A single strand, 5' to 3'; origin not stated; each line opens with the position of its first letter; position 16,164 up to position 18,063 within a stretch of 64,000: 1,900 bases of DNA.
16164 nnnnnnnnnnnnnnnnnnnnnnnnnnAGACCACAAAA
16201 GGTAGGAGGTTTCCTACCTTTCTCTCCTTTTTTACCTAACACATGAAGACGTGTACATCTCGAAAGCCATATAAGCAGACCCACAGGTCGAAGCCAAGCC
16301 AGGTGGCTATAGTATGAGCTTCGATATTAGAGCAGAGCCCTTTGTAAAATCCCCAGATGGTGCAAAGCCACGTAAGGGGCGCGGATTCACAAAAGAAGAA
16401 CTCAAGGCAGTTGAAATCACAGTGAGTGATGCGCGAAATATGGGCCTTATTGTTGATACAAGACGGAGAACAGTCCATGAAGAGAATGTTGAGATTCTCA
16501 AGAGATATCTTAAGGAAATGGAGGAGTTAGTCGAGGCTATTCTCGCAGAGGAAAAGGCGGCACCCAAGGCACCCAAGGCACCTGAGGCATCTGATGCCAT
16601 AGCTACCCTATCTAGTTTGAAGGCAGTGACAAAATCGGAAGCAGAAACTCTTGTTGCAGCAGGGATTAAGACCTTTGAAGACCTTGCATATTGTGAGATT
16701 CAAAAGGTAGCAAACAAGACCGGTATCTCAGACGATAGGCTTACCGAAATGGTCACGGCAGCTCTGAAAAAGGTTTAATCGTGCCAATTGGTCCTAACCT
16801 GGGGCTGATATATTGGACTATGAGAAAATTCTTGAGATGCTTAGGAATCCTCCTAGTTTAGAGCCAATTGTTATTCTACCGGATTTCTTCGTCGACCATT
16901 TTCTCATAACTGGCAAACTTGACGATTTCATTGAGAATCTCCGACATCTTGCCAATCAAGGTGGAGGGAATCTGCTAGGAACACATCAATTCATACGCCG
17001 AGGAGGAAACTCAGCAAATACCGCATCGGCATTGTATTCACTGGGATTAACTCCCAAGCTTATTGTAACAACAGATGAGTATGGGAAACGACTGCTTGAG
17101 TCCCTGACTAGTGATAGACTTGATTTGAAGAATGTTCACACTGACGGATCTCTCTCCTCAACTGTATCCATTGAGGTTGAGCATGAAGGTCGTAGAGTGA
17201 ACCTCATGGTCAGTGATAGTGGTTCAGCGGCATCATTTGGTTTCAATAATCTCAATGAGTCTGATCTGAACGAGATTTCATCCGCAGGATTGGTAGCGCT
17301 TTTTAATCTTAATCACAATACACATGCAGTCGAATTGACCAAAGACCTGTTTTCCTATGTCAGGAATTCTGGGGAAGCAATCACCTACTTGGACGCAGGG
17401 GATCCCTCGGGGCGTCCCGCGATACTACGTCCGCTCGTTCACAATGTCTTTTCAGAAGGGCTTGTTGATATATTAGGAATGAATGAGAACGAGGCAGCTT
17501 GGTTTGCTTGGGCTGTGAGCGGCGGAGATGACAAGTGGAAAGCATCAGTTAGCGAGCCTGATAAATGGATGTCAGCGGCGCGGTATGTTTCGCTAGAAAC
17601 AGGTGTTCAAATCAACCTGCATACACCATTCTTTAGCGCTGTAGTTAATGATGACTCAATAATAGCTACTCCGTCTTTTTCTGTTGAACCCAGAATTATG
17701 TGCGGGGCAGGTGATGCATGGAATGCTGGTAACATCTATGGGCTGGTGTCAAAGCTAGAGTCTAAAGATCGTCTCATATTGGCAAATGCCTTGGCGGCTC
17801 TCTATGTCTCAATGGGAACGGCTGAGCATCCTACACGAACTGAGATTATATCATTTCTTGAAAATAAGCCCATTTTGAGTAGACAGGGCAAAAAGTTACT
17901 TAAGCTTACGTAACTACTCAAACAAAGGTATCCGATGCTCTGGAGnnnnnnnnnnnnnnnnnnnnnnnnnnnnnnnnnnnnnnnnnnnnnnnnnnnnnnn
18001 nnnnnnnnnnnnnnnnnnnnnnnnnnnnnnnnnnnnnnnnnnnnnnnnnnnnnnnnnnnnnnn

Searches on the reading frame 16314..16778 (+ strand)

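Call 45: search_protein_families(library=pfam, proteins=[window:16314-16778:+], max_evalue=0.00001)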
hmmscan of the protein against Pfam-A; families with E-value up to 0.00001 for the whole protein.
window:16314-16778:+ (154 aa): 1 family
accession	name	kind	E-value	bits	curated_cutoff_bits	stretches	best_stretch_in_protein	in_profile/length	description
PF01294.23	Ribosomal_L13e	-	1.7e-12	48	24.9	1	17-108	60-150/180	Ribosomal protein L13e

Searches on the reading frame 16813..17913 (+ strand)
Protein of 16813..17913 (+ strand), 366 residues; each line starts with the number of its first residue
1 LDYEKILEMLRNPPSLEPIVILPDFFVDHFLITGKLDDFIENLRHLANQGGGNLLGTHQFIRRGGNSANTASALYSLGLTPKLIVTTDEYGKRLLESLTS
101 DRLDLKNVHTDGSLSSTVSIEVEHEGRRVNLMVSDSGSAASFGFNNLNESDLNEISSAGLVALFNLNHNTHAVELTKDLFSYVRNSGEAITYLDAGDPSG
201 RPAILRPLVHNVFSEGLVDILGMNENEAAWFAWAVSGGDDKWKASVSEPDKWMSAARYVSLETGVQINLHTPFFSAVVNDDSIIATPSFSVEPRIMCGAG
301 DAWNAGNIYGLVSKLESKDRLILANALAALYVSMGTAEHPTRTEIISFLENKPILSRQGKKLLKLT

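Call 45: search_protein_families(library=pfam, proteins=[window:16813-17913:+], max_evalue=0.00001)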
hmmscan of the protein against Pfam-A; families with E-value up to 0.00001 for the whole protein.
window:16813-17913:+ (366 aa): 2 families
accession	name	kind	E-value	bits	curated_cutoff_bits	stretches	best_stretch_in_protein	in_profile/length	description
PF00294.29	PfkB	-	1e-14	55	25.8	1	56-338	28-296/302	pfkB family carbohydrate kinase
PF25270.1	Khk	-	2.4e-08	34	35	1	247-350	260-363/365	Prokaryotic ketohexokinase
